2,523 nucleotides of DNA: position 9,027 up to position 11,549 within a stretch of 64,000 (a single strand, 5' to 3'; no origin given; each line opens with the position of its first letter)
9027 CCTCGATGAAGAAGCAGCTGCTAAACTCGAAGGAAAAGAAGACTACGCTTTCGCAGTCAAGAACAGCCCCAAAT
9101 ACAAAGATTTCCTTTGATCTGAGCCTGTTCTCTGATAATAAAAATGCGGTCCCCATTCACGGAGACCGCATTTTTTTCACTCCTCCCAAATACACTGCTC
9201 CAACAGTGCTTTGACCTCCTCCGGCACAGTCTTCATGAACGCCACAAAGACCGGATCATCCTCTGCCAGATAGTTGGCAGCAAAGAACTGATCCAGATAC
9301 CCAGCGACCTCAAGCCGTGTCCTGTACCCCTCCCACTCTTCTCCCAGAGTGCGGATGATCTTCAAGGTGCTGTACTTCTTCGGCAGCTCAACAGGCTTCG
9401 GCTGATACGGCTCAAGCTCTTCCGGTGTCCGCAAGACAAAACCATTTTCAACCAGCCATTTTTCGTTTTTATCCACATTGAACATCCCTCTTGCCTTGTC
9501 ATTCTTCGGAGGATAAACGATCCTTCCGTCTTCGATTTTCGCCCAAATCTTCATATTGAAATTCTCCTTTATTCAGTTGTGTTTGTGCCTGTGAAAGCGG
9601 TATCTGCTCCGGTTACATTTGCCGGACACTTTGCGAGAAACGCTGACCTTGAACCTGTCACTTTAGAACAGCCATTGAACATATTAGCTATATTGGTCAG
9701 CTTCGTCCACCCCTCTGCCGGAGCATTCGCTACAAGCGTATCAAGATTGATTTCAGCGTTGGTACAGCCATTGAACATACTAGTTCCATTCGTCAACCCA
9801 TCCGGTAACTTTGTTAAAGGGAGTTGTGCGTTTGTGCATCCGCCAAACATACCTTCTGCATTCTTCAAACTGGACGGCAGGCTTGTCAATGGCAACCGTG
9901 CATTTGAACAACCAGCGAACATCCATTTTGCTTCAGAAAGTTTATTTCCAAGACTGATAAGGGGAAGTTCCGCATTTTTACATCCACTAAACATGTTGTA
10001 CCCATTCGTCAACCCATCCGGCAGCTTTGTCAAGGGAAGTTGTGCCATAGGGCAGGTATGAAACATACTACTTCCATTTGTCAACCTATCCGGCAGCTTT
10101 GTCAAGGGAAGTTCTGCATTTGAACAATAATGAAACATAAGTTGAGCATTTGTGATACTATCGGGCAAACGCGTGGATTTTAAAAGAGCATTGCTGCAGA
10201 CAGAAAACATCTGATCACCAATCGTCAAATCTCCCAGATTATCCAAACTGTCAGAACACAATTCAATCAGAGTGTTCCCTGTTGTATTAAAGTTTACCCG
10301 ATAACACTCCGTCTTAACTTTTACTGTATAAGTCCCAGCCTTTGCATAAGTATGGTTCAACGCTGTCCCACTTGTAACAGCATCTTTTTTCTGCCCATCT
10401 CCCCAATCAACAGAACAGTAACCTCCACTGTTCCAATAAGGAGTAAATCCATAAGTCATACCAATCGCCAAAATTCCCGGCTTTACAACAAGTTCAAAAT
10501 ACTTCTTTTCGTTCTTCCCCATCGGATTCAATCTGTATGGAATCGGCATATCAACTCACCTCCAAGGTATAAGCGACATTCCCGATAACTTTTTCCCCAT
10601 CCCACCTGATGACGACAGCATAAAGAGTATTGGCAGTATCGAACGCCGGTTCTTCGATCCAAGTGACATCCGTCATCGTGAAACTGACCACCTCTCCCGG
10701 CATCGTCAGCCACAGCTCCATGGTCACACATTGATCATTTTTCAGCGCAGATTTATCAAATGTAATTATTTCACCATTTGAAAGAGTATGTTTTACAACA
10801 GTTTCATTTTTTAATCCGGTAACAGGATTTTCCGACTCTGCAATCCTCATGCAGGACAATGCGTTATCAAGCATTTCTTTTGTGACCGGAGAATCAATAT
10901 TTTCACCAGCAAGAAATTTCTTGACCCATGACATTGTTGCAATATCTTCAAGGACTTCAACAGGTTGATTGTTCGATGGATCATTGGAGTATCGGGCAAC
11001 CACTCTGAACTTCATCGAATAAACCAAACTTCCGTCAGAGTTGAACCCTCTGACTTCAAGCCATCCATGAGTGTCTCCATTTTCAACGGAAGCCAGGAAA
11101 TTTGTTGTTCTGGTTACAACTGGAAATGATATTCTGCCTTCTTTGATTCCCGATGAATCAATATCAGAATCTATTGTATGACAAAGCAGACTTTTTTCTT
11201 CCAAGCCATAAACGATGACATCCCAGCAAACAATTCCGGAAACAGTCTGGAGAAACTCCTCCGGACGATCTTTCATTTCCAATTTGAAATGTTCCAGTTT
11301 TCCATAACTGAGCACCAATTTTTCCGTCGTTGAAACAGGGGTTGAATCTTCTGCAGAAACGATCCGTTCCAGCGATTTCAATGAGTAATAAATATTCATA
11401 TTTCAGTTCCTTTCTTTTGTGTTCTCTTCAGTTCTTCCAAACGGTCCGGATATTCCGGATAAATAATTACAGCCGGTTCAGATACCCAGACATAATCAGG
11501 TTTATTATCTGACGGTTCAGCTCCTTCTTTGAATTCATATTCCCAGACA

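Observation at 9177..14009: Orphan six-gene, translationally coupled operon of unrecognisable, signal-peptide-free proteins between dxs and nagB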

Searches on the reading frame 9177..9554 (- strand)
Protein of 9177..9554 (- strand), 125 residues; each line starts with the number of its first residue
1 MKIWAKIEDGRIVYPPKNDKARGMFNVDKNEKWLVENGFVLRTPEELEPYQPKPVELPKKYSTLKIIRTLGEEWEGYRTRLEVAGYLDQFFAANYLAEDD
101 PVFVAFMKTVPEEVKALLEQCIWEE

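Call 3: search_protein_families(library=pfam, proteins=[window:9177-9554:-], max_evalue=1)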
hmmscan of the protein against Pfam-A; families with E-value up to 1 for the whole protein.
window:9177-9554:- (125 aa): 0 families

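Call 4: search_protein_families(library=phrogs, proteins=[window:9177-9554:-], max_evalue=1)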
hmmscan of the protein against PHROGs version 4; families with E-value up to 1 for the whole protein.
window:9177-9554:- (125 aa): 1 family
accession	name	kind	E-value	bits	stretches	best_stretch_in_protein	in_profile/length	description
phrog_8564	-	unknown function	0.15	13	1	30-54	37-60/69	-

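Call 5: search_protein_families(library=ncbifam, proteins=[window:9177-9554:-], max_evalue=1)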
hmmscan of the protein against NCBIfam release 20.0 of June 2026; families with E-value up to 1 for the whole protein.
window:9177-9554:- (125 aa): 0 families

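Call 6: search_protein_families(library=padloc, proteins=[window:9177-9554:-], max_evalue=1)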
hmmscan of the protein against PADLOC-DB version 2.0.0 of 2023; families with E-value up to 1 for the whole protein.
window:9177-9554:- (125 aa): 0 families

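Call 50: find_related_loci(query=A5, collection=viral_contigs, flank=10000)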
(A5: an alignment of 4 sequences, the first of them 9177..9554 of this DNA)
Query A5 (125 aa) in viral_contigs; peptide patterns used: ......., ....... (x = any residue, [..] = any of these).
16 stretches matched a pattern, but none encodes a relative of the query by tblastn (E <= 1e-3).

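Call 85: search_protein_families(library=phrogs, alignment_id=A8, max_evalue=1)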
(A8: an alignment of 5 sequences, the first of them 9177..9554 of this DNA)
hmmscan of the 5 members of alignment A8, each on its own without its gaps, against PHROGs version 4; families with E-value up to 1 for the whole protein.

A. member 1, window:9177-9554:- (125 aa): 1 family
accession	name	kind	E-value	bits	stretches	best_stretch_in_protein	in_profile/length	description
phrog_8564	-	unknown function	0.15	13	1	30-54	37-60/69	-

B. families by the number of members that match (of 5 scanned): 3 families
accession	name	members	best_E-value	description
phrog_36645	-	2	0.019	-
phrog_8564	-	2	0.045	-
phrog_20339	-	1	0.15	-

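Call 87: search_solved_structures(query=A8, max_evalue=10)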
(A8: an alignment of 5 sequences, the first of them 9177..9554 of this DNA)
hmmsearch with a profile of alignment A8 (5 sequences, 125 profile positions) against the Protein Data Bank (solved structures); distinct sequences matched with E-value up to 10: 6.
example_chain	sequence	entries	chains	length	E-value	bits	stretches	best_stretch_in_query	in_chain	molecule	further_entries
1h1c_A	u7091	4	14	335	0.14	15.3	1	7-80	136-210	HISTIDINOL-PHOSPHATE AMINOTRANSFERASE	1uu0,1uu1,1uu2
2f8j_A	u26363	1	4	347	0.15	15.2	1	7-80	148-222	Histidinol-phosphate aminotransferase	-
1czs_A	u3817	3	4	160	0.6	13.3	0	70-92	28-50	PROTEIN (COAGULATION FACTOR V)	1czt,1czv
7qiw_T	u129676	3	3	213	1.1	12.4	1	9-51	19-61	Ribosomal protein L19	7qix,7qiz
9vtg_LW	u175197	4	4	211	1.1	12.4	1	9-51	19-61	Ribosomal protein L19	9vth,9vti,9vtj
8azw_H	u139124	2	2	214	1.2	12.4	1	9-51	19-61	eL19 (60S ribosomal protein L19) | Ribosomal protein L19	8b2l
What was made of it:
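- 9177..9554 (-): g6, 125 aa, acidic (pI 5.0). The C-terminal 65 residues are almost invariant. Its function is unknown; the chaperone or adaptor role is a guess from position only. No family, PDB or phage match was found (calls 3-6, 85, 87).
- On Tail-fibre assembly chaperone (g6): No hit at E of 0.01 or better in Pfam, PHROGs, NCBIfam or PDB (calls 3-5, 85, 87).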

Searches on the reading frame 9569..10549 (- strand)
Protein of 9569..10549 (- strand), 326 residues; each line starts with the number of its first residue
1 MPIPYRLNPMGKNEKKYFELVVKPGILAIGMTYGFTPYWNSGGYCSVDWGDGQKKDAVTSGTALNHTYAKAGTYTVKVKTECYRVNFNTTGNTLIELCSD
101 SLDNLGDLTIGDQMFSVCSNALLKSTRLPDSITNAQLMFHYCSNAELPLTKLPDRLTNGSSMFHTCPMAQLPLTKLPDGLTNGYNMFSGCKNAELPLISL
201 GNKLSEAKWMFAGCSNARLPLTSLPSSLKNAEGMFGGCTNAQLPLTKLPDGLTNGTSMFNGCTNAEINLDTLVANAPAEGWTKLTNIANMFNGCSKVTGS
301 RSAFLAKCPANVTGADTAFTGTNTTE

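Call 3: search_protein_families(library=pfam, proteins=[window:9569-10549:-], max_evalue=1)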
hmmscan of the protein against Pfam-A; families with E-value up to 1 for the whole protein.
window:9569-10549:- (326 aa): 3 families
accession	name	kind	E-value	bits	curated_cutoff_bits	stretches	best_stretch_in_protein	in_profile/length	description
PF13306.12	LRR_5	-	1.4e-06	28.7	27.7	2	109-192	47-125/127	BspA type Leucine rich repeat region (6 copies)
PF00801.26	PKD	-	8.4e-06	26.1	23.5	1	19-79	3-64/80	PKD domain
PF18911.6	PKD_4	-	0.00025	21.5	27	1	47-79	39-67/85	PKD domain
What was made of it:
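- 9569..10549 (-): g5, 326 aa. It has a PKD domain, eight 24-residue BspA/DUF285-type LRR repeats and a conserved C-terminal cap. The repeat number varies between relatives. Pfam PKD and LRR_5 score above their cut-offs (call 3).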

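Call 4: search_protein_families(library=phrogs, proteins=[window:9569-10549:-], max_evalue=1)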
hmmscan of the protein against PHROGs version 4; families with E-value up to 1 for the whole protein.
window:9569-10549:- (326 aa): 5 families
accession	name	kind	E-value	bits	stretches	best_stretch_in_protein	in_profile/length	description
phrog_22899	-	unknown function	9.1e-12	44.1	2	131-304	1147-1315/1857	-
phrog_9915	-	unknown function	2.4e-06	26.1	1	256-317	1733-1791/1813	-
phrog_14220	-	unknown function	0.0031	17.6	1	45-78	346-380/401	-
phrog_37742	-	unknown function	0.066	13.7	0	234-264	127-157/216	-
phrog_2028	-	unknown function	0.11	11.9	0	95-251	64-201/453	-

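Call 5: search_protein_families(library=ncbifam, proteins=[window:9569-10549:-], max_evalue=1)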
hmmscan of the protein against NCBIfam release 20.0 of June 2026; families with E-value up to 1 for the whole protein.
window:9569-10549:- (326 aa): 4 families
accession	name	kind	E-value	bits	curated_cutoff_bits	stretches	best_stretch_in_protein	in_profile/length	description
NF058578.1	CPR_pilus_PamR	equivalog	2e-06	26.9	300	1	45-80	183-222/297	pilus system RbmA-like protein PamR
TIGR00864.1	PCC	subfamily_domain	0.025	10.9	1861.4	1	20-80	1061-1121/2700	polycystin cation channel protein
TIGR03853.1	matur_matur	hypoth_equivalog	0.15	12.5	65.7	0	161-176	35-50/77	YecH family metal-binding protein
TIGR02167.2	Liste_lipo_26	repeat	0.56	10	30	0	290-298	1-9/26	PARCEL repeat-containing surface protein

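Call 6: search_protein_families(library=padloc, proteins=[window:9569-10549:-], max_evalue=1)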
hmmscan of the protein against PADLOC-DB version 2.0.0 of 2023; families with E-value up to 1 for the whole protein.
window:9569-10549:- (326 aa): 0 families

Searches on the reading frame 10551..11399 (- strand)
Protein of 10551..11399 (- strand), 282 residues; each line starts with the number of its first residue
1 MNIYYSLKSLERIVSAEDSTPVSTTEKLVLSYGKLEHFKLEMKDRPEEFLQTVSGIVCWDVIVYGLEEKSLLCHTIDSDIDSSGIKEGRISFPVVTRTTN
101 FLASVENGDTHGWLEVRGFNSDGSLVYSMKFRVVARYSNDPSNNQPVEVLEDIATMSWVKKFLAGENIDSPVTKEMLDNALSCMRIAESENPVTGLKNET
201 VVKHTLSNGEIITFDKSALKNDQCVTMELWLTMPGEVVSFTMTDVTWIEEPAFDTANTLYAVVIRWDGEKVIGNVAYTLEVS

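Call 3: search_protein_families(library=pfam, proteins=[window:10551-11399:-], max_evalue=1)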
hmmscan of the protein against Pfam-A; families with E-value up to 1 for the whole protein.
window:10551-11399:- (282 aa): 0 families

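Call 4: search_protein_families(library=phrogs, proteins=[window:10551-11399:-], max_evalue=1)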
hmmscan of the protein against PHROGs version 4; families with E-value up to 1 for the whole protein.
window:10551-11399:- (282 aa): 1 family
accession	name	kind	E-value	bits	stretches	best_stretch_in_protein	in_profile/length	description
phrog_3904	-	tail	0.028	13.7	1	200-278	1008-1084/1086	tail fiber protein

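Call 5: search_protein_families(library=ncbifam, proteins=[window:10551-11399:-], max_evalue=1)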
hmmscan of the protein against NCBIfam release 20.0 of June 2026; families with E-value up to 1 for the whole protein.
window:10551-11399:- (282 aa): 1 family
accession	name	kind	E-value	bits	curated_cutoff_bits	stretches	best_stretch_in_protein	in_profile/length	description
TIGR01817.1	nifA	equivalog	0.21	10.3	528.85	1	159-253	380-475/534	nif-specific transcriptional activator NifA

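Call 6: search_protein_families(library=padloc, proteins=[window:10551-11399:-], max_evalue=1)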
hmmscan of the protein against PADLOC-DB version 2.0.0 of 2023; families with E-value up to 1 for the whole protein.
window:10551-11399:- (282 aa): 0 families

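Call 51: find_related_loci(query=A4, collection=viral_contigs, flank=10000)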
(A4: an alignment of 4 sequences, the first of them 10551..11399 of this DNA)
Query A4 (282 aa) in viral_contigs; peptide patterns used: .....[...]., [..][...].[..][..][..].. (x = any residue, [..] = any of these).
53 stretches matched a pattern, but none encodes a relative of the query by tblastn (E <= 1e-3).

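Call 84: search_protein_families(library=phrogs, alignment_id=A7, max_evalue=1)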
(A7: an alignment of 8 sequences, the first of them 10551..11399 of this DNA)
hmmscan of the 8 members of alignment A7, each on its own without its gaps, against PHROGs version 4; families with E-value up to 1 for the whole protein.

A. member 1, window:10551-11399:- (282 aa): 1 family
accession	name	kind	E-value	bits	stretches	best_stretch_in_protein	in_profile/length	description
phrog_3904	-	tail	0.028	13.7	1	200-278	1008-1084/1086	tail fiber protein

B. families by the number of members that match (of 8 scanned): 11 families
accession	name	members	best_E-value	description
phrog_3904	-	6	0.028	tail fiber protein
phrog_11113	-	2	0.32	-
phrog_3838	-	1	1.3e-05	-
phrog_9543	-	1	0.0062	-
phrog_2824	-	1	0.0067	virion structural protein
phrog_266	-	1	0.034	-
phrog_31739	-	1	0.14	-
phrog_35335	-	1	0.17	-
phrog_37037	-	1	0.2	-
phrog_12451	-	1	0.36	-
phrog_28621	-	1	0.43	-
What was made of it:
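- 10551..11399 (-): g4, 282 aa. The N-terminal two-thirds are variable and the last 65 residues are highly conserved. It is a candidate fibre-like subunit and is dispensable. Six of 8 orthologues weakly match the extreme C-terminus of PHROG 3904, a tail-fibre family (best E 0.028; call 84).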

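Call 86: search_solved_structures(query=A7, max_evalue=10)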
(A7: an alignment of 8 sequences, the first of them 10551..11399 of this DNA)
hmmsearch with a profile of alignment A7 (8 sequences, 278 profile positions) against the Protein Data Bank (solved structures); distinct sequences matched with E-value up to 10: 5.
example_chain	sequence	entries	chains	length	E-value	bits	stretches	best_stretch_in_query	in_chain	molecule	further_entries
3nym_A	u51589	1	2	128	0.032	16.7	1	140-211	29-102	uncharacterized protein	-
8wf4_A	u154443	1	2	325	0.21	14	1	126-214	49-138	Ribosomal protein S6 kinase alpha-1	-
2wnt_A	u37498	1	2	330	0.22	14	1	126-214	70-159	RIBOSOMAL PROTEIN S6 KINASE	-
4nif_A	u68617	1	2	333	0.22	13.9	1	126-214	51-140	Ribosomal protein S6 kinase alpha-1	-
3rny_A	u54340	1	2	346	0.24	13.8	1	126-214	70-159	Ribosomal protein S6 kinase alpha-1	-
